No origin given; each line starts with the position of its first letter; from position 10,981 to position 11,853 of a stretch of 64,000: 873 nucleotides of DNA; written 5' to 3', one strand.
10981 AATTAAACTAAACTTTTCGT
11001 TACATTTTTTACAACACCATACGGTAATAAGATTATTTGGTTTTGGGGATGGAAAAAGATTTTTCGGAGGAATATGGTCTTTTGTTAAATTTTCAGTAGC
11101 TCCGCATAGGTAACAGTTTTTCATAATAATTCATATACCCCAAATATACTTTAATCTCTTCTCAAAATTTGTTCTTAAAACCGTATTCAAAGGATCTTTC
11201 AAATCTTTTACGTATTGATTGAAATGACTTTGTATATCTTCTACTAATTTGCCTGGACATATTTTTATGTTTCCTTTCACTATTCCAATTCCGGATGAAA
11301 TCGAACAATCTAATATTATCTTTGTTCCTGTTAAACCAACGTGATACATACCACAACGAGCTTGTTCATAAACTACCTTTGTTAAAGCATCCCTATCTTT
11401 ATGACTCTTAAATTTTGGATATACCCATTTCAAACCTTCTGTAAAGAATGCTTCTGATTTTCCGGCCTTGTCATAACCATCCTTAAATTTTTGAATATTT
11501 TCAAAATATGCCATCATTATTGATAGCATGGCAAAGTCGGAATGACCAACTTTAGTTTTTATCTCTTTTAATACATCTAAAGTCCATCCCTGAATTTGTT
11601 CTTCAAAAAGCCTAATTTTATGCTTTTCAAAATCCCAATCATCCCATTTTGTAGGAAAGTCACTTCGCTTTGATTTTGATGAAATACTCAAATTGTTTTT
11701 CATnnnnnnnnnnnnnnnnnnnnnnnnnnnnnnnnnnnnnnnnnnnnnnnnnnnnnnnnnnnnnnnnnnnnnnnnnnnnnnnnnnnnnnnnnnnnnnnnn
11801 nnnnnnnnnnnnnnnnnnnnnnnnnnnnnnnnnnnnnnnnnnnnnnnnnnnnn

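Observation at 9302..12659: Tightly packed five-gene minus-strand operon of unknown function containing an HNH nuclease, inside the phage-like element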

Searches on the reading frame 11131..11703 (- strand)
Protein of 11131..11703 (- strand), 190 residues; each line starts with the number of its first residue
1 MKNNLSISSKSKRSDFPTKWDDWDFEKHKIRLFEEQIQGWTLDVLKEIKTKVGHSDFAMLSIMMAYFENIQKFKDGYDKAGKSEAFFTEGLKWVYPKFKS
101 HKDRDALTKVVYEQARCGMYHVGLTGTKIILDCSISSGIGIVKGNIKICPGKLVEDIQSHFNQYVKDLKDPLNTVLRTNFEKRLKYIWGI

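Call 3: search_protein_families(library=pfam, proteins=[window:11131-11703:-], max_evalue=1)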
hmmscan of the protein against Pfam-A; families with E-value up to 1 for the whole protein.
window:11131-11703:- (190 aa): 0 families

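Call 4: search_protein_families(library=padloc, proteins=[window:11131-11703:-], max_evalue=1)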
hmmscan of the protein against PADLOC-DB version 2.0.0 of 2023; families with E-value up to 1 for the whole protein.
window:11131-11703:- (190 aa): 1 family
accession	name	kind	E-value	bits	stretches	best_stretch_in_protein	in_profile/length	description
PDLC00695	Effector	-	0.00074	17.1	1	45-111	52-118/195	2TM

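Call 5: search_protein_families(library=phrogs, proteins=[window:11131-11703:-], max_evalue=1)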
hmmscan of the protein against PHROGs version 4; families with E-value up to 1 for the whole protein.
window:11131-11703:- (190 aa): 2 families
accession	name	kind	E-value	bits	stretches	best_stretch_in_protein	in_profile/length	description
phrog_1788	-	unknown function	0.21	12.7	1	136-187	79-130/133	-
phrog_1007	-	unknown function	0.22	11.9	1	29-68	152-191/233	-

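Call 6: search_protein_families(library=ncbifam, proteins=[window:11131-11703:-], max_evalue=1)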
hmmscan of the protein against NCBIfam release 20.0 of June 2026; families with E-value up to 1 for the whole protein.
window:11131-11703:- (190 aa): 2 families
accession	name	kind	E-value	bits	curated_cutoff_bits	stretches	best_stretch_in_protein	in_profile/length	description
NF033630.1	SLATT_6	subfamily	0.0099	15.6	100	1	44-111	52-119/180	SLATT domain-containing protein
NF041200.1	mob_BfmA_Nterm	domain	0.039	14.2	24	1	41-69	10-38/81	BfmA/BtgA family mobilization protein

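Call 13: find_homologous_proteins(query=window:11131-11703:-)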
Query window:11131-11703:- (190 aa): 29 proteins with E <= 0.001 among 98 candidates.
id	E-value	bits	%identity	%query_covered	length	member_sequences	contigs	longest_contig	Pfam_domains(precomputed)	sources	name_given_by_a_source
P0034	1.0e-117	408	92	100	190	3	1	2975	-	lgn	-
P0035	5.6e-110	383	85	100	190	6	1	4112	-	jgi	jgi:hypothetical protein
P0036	8.0e-102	356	79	99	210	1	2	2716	-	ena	-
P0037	1.3e-101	356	79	99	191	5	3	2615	-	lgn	-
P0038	1.1e-99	349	77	99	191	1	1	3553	-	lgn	-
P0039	1.7e-99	349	78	99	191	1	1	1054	-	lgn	-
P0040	3.8e-79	282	63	100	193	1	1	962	-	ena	-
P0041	1.7e-78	280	63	99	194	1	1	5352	-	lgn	-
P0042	4.1e-69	250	83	69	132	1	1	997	-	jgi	jgi:hypothetical protein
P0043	1.1e-62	229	68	77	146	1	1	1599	-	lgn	-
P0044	5.3e-62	227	51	98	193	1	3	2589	-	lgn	-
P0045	1.8e-61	225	51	100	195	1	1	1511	-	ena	-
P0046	4.6e-61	223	56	99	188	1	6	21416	-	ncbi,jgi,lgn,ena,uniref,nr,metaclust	ncbi:hypothetical protein A2773_07135 [Candidatus Gottesmanbacteria bacterium RIFCSPHIGHO2_01_FULL_3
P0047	2.1e-60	221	51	98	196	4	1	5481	-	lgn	-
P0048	3.1e-60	221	54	99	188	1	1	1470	-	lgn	-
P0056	1.3e-55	206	55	98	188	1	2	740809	-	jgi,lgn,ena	-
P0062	7.7e-38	148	44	96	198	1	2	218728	-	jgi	jgi:hypothetical protein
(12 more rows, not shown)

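Call 20: find_encoding_contigs(protein=P0046, flank=6000, max_places=3)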
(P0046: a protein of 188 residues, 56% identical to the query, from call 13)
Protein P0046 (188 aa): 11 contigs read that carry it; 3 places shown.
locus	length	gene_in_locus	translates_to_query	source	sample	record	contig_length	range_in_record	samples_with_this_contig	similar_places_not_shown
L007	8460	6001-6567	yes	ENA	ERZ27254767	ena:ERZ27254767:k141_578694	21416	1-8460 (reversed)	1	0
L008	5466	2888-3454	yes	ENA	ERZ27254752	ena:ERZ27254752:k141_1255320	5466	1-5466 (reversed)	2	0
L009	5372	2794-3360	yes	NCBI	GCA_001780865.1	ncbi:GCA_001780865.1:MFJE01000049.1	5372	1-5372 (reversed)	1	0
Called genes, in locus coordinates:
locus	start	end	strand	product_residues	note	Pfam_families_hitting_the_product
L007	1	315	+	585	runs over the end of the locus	PF06418:CTP_synth_N, PF00117:GATase, PF07722:Peptidase_C26 (faint)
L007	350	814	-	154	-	-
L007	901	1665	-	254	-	PF13354:Beta-lactamase2, PF00768:Peptidase_S11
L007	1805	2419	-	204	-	PF13023:HD_3, PF12917:YfbR-like, PF01966:HD (faint)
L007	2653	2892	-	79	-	-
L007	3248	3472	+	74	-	-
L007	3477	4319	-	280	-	PF00583:Acetyltransf_1, PF13673:Acetyltransf_10 (faint), PF13508:Acetyltransf_7 (faint), PF18014:Acetyltransf_18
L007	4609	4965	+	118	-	-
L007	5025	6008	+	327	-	PF12728:HTH_17 (weak), PF18928:DUF5677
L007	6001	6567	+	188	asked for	-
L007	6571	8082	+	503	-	PF13676:TIR_2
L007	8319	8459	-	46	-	?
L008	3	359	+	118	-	?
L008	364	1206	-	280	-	PF00583:Acetyltransf_1, PF13673:Acetyltransf_10 (faint), PF13508:Acetyltransf_7 (faint), PF18014:Acetyltransf_18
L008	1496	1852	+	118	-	-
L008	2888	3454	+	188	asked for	-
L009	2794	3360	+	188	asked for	-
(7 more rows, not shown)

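Call 21: find_encoding_contigs(protein=P0056, flank=6000, max_places=2)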
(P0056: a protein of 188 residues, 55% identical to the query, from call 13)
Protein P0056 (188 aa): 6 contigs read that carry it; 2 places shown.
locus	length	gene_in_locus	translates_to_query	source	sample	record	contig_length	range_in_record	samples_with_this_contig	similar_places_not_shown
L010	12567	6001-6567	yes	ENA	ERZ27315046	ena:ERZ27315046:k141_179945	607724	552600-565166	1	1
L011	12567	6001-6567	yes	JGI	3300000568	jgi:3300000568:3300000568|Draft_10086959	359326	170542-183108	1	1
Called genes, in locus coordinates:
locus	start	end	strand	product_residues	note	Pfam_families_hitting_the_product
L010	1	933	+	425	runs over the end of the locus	PF18862:ApeA_NTD1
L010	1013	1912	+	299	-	-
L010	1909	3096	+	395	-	PF02810:SEC-C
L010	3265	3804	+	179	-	PF13527:Acetyltransf_9, PF13302:Acetyltransf_3, PF13673:Acetyltransf_10, PF00583:Acetyltransf_1, PF13508:Acetyltransf_7, PF08445:FR47 (weak)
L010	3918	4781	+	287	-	-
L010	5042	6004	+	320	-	PF12728:HTH_17 (faint), PF18928:DUF5677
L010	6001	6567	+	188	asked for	-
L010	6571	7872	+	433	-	-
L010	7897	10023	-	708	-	PF01381:HTH_3 (weak)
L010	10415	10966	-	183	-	PF23457:LysM2_NFP (faint), PF01476:LysM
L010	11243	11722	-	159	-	-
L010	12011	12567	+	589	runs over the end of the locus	PF14716:HHH_8, PF14520:HHH_5 (faint), PF14791:DNA_pol_B_thumb, PF02811:PHP (weak)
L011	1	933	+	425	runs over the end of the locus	PF18862:ApeA_NTD1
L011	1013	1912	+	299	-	-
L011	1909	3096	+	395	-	PF02810:SEC-C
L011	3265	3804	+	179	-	PF13527:Acetyltransf_9, PF13302:Acetyltransf_3, PF13673:Acetyltransf_10, PF00583:Acetyltransf_1, PF13508:Acetyltransf_7, PF08445:FR47 (weak)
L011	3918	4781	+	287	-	-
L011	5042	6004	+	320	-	PF12728:HTH_17 (faint), PF18928:DUF5677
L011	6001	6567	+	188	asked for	-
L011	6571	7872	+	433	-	-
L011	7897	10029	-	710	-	PF01381:HTH_3 (weak)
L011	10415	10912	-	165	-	PF01476:LysM, PF23457:LysM2_NFP (faint), PF01476:LysM (weak)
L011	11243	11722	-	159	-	-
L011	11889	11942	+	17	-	-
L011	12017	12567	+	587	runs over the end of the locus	PF14716:HHH_8, PF14520:HHH_5 (faint), PF14791:DNA_pol_B_thumb, PF02811:PHP (weak)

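Call 22: find_encoding_contigs(protein=P0062, flank=6000, max_places=2)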
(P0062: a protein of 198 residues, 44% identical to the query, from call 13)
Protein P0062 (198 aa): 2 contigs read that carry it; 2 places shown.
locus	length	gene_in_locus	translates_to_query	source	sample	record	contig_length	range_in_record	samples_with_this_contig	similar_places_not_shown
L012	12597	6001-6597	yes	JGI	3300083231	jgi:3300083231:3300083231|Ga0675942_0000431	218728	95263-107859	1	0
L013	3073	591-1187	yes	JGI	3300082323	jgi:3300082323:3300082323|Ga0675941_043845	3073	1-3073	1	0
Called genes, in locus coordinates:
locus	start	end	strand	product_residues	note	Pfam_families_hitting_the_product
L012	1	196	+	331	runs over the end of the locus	PF01098:FTSW_RODA_SPOVE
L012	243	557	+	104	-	PF00829:Ribosomal_L21p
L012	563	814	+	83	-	PF01016:Ribosomal_L27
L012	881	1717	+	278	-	PF02195:ParB_N, PF17762:HTH_ParB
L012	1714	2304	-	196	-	PF10502:Peptidase_S26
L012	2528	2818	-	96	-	-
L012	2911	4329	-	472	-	-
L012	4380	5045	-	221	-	-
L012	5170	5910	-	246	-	-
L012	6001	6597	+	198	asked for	-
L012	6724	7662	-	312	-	PF09346:SMI1_KNR4 (faint)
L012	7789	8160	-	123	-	-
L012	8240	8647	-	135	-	PF00856:SET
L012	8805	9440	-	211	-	-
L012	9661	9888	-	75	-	-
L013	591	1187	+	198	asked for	-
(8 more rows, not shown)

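Call 36: search_solved_structures(query=A2, max_evalue=10)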
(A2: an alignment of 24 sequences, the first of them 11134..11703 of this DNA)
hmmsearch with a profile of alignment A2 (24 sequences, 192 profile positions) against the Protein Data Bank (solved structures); distinct sequences matched with E-value up to 10: 6.
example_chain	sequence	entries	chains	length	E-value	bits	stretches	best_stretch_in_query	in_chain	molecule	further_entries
5xnl_4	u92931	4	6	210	0.44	13.2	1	47-71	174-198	Light harvesting chlorophyll a/b-binding protein Lhcb6, CP24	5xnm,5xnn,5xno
8z9d_44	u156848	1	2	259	0.48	13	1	47-71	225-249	Chlorophyll a-b binding protein CP24, chloroplastic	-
4pts_A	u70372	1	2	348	0.68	12.5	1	86-136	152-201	glutathione S-transferase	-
5gzs_A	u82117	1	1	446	0.84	12.2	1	8-76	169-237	GGDEF family protein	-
5mdx_4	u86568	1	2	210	2.8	10.6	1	47-71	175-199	Chlorophyll a-b binding protein, chloroplastic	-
7oui_4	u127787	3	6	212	2.8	10.5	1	47-71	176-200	Chlorophyll a-b binding protein, chloroplastic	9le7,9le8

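Call 38: find_related_loci(query=A2, collection=genome_contigs, flank=8000)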
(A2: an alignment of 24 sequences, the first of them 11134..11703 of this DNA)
Query A2 (190 aa) in genome_contigs; peptide patterns used: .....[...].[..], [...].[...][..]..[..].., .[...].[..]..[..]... (x = any residue, [..] = any of these).
231 stretches matched a pattern, but none encodes a relative of the query by tblastn (E <= 1e-3).

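Call 42: predict_structure(alignment_id=A2)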
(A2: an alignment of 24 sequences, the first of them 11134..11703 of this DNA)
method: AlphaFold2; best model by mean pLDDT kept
length: 190 residues; sequences in the alignment: 24
mean_pLDDT: 86.4   pTM: 0.84
mean pLDDT of the five models: 86.4, 85.1, 84.5, 81.4, 81.0
residues with pLDDT >= 90: 92; 70-90: 81; 50-70: 17; < 50: 0
segments of 3 or more residues with pLDDT < 50: none
pLDDT, mean of each block of 10 residues (from residue 1): 77 90 94 83 74 75 89 90 89 90 89 82 71 90 85 91 95 97 90
secondary structure, 60 per line:
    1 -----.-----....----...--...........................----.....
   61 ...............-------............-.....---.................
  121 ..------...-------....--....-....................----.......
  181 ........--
elements in order: H25-51 H56-75 H83-94 H96-100 H104-122 E129-131 E139-142 E145-148 H150-169 H174-188

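Call 46: fold_search(model_id=the predicted structure, library=pdb)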
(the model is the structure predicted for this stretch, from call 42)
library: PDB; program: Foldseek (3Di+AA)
matches with E <= 10: 154; with E <= 0.001: 0
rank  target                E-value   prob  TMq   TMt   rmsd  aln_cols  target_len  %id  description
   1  3o2q_D                7.0e-01  0.12  0.20  0.13  18.6       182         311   11  Crystal structure of the human symplekin-Ssu72-CTD phosphopeptide complex (released 2010-10-06)
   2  9j2r_A                1.0e+00  0.12  0.20  0.12  12.3       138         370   11  Fe2+/pterin-dependent,SnPolE-L-ile complex,Y157A mutation (released 2025-10-08)
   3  9j30_B                1.1e+00  0.09  0.22  0.13  15.7       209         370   11  Fe2+/pterin-dependent,SnPolE-Y280A (released 2025-10-08)
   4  9j30_A                1.3e+00  0.11  0.20  0.12  12.3       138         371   12  Fe2+/pterin-dependent,SnPolE-Y280A (released 2025-10-08)
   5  9nb1_J                1.3e+00  0.07  0.20  0.13  19.1       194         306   11  CRYO-EM STRUCTURE OF human U7 SNRNP WITH MUTANT LSM11 that disrupts contacts with CPSF73 (released 2026-01-21)
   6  9j2e_A                1.5e+00  0.10  0.20  0.12  12.3       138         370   11  Fe2+/pterin-dependent,apo SnPolE (released 2025-10-08)
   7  6p8v_G                1.6e+00  0.06  0.15  0.10  14.4       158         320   12  Structure of E. coli MS115-1 HORMA:CdnC:Trip13 complex (released 2019-12-25)
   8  9bj7_A                1.7e+00  0.13  0.28  0.31  10.2       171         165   12  Crystal structure of the N-terminal truncated AbiV (residues 24-201) (released 2025-08-13)
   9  9j33_A                1.7e+00  0.09  0.20  0.12  12.3       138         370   11  Fe2+/pterin-dependent,SnPolE-F140A (released 2025-10-08)
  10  2dla_A                1.9e+00  0.04  0.17  0.15  17.9       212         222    8  Primase large subunit amino terminal domain from Pyrococcus horikoshii (released 2007-02-27)
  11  7avi_A                1.9e+00  0.04  0.14  0.08  21.5       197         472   11  Crystal structure of SOS1 in complex with compound 2 (released 2021-03-24)
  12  9mjm                  1.9e+00  0.04  0.18  0.10  21.4       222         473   11  SOS1 IN COMPLEX WITH AN INHIBITOR (released 2025-04-02)
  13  2dla_C                2.2e+00  0.04  0.15  0.14  14.2       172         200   11  Primase large subunit amino terminal domain from Pyrococcus horikoshii (released 2007-02-27)
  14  8uc9                  2.3e+00  0.03  0.16  0.09  20.4       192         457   11  SOS2 co-crystal structure with fragment bound (compound 9) (released 2024-01-10)
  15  4kbr_F                2.6e+00  0.06  0.20  0.19  16.1       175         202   11  Crystal structure of mouse Ceramide-1-phosphate transfer protein (apo-form) (released 2013-07-17)
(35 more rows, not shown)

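Call 67: search_protein_representatives(alignment_id=A2)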
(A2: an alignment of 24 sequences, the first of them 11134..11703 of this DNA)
Query: 24 sequences, 192 profile positions. Proteins with E-value up to 0.001 (for the whole library): 1466; up to 1e-10: 841; up to 1e-30: 86. The best 150 are listed.
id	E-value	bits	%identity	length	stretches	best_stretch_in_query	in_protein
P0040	1.3e-93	328.1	-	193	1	1-192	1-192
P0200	1.0e-73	263.2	-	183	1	14-191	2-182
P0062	3.2e-71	255.0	-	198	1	4-191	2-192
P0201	1.7e-55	203.7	-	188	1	4-189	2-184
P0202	2.5e-46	173.8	-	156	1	1-105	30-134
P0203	9.5e-46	172.0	-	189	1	6-187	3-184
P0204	4.2e-45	169.8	-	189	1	8-188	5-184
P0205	1.3e-44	168.2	-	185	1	8-190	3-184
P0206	3.8e-44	166.7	-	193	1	6-188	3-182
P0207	4.2e-44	166.6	-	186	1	8-188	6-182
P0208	1.7e-42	161.4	-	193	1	25-190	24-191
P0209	1.8e-42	161.2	-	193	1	28-187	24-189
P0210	3.1e-41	157.2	-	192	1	8-188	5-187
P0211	5.7e-41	156.4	-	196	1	5-191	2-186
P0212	6.5e-41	156.2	-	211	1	4-190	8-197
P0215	2.9e-40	154.1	-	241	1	3-187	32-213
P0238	2.4e-35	138.0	-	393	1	22-189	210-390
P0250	9.7e-34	132.8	-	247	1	24-188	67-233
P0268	4.5e-32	127.3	-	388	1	25-188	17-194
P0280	3.8e-31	124.3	-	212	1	9-186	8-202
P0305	1.4e-29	119.2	-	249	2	7-96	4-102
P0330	1.4e-28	116.0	-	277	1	28-185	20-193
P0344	5.4e-28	114.0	-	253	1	25-179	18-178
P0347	5.5e-28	114.0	-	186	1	28-182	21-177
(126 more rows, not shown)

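Call 68: search_protein_families(library=pfam, proteins=[P0238, P0268, P0203, P0215, P0250, P0330, P0344, P0305, P0280, P0347], max_evalue=0.1)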
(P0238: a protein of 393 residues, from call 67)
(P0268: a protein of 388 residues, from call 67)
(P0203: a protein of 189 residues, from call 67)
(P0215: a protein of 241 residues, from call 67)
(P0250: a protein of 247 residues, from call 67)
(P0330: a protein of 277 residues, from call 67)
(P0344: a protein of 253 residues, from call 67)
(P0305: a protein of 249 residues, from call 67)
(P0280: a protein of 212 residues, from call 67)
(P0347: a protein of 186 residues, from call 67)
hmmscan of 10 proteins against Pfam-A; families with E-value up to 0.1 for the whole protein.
P0238 (393 aa): 0 families

P0268 (388 aa): 2 families
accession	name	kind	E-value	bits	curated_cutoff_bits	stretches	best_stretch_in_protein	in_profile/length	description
PF03167.25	UDG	-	3.8e-10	40.4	24.3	1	226-374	4-140/141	Uracil DNA glycosylase superfamily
PF01075.23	Glyco_transf_9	-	0.0059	16.4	22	1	342-379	102-134/247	Glycosyltransferase family 9 (heptosyltransferase)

P0203 (189 aa): 1 family
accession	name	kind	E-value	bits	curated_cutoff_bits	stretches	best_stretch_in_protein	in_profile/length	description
PF05783.17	DLIC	-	0.052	12.8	19.7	1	102-177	249-321/471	Dynein light intermediate chain (DLIC)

P0215 (241 aa): 0 families

P0250 (247 aa): 0 families

P0330 (277 aa): 0 families

P0344 (253 aa): 0 families

P0305 (249 aa): 1 family
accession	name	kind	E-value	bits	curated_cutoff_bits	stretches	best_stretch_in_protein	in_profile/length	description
PF19727.4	DUF6219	-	0.014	15.7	27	1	75-118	13-56/69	Family of unknown function (DUF6219)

P0280 (212 aa): 0 families

P0347 (186 aa): 0 families

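Call 78: find_related_loci(query=A2, collection=viral_contigs, flank=6000)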
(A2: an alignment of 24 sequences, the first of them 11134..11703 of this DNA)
Query A2 (190 aa) in viral_contigs; peptide patterns used: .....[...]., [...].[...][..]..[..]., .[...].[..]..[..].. (x = any residue, [..] = any of these).
370 stretches matched a pattern, but none encodes a relative of the query by tblastn (E <= 1e-3).

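Call 95: search_solved_structures(query=A8, max_evalue=10)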
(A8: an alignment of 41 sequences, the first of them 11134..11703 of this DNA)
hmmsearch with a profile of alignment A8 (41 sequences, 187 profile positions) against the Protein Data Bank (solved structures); distinct sequences matched with E-value up to 10: 0.
